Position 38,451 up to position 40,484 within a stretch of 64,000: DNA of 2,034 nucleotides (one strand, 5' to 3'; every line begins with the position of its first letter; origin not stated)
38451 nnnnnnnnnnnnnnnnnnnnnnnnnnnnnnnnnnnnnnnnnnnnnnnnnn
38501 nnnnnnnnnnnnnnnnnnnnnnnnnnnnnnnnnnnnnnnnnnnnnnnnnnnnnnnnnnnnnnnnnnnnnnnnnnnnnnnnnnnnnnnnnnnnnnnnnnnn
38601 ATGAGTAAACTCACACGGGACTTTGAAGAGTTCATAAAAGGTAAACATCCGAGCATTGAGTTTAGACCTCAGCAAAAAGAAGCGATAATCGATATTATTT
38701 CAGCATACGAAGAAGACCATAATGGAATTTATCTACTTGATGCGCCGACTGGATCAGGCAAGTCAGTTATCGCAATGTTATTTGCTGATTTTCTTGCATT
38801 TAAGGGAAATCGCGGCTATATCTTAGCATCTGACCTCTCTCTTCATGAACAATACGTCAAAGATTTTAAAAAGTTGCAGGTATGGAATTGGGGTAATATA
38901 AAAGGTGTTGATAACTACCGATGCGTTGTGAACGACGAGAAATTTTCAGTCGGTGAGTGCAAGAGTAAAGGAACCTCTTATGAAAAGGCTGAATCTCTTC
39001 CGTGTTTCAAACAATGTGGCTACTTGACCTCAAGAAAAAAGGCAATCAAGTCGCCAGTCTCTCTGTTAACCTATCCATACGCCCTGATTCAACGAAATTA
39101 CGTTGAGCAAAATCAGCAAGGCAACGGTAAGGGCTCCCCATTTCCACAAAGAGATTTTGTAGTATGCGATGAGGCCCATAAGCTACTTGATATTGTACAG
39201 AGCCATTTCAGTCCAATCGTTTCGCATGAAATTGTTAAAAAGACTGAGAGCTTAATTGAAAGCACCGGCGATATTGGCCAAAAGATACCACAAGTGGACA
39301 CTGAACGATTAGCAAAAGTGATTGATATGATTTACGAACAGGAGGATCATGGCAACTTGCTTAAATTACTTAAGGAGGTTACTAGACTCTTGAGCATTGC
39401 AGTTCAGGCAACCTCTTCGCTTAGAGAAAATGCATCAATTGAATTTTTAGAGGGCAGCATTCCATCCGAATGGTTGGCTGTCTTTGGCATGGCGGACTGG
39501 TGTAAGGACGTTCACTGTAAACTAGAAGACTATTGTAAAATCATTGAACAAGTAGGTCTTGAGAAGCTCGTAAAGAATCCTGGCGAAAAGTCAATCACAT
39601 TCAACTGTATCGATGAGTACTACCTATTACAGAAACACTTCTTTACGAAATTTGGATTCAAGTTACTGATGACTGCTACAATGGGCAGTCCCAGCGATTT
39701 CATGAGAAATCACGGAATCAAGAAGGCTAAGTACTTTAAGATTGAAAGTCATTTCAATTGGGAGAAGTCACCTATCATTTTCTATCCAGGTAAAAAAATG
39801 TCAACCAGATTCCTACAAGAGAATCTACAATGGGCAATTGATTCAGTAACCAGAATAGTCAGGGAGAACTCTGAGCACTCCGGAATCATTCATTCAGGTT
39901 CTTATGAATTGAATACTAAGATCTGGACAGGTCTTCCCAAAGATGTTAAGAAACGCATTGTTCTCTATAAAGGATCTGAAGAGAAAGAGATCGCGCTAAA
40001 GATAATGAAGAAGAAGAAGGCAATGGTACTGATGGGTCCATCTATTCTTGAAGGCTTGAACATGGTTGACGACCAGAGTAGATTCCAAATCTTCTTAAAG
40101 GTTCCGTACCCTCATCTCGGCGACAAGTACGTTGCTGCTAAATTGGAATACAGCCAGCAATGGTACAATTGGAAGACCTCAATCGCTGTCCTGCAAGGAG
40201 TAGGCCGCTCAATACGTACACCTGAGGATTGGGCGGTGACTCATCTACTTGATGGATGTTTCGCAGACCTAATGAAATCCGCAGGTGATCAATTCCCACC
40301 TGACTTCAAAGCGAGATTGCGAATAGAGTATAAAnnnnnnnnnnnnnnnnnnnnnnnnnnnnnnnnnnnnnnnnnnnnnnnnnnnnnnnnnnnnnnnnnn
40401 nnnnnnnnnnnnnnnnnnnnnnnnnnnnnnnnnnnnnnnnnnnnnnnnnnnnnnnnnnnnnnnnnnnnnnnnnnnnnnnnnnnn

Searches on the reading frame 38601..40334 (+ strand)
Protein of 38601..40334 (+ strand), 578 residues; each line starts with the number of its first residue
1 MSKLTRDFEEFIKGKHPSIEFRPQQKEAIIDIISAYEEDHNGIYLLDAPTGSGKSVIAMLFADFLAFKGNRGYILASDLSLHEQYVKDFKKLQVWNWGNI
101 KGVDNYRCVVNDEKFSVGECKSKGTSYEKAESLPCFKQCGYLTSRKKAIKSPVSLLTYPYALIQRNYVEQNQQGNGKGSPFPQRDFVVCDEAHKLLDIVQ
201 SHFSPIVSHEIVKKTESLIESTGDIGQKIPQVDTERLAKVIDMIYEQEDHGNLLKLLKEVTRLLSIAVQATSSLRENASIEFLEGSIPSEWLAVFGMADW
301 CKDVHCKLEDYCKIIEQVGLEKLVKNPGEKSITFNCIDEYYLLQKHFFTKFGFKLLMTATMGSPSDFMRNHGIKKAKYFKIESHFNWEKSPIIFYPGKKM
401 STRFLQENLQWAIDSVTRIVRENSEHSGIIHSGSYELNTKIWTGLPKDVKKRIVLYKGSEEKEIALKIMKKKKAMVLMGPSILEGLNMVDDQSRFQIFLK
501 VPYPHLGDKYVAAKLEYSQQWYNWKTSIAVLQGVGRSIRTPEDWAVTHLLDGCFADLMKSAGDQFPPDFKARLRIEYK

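Call 70: find_encoding_contigs(protein=window:38601-40334:+, flank=10000, max_places=1)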
Protein window:38601-40334:+ (578 aa): no gene with exactly this product is on record in the collection.

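Call 72: search_protein_families(library=phrogs, proteins=[window:38601-40334:+], max_evalue=0.001)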
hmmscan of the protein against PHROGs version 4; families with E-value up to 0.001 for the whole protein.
window:38601-40334:+ (578 aa): 4 families
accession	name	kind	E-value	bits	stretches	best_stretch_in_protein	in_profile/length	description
phrog_2488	-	DNA, RNA and nucleotide metabolism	2.8e-98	331.2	1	17-574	15-577/579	DNA helicase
phrog_16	-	DNA, RNA and nucleotide metabolism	6.8e-14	52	1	16-195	268-388/986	DNA helicase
phrog_16259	-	DNA, RNA and nucleotide metabolism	4.1e-06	27.3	1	15-94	112-185/330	DNA helicase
phrog_62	-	DNA, RNA and nucleotide metabolism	4.6e-05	22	1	11-196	687-821/1881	DNA helicase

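Call 73: search_protein_families(library=pfam, proteins=[window:38601-40334:+], max_evalue=0.001)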
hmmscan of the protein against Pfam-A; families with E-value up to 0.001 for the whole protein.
window:38601-40334:+ (578 aa): 3 families
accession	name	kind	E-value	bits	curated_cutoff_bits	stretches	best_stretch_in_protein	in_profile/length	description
PF13307.12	Helicase_C_2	-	8.1e-17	62.2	25.3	1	426-564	10-162/170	Helicase C-terminal domain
PF04851.21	ResIII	-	8.8e-12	45.7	22.5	1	19-197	2-139/164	Type III restriction enzyme, res subunit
PF00270.35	DEAD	-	1.2e-06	28.8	26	0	23-93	2-69/167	DEAD/DEAH box helicase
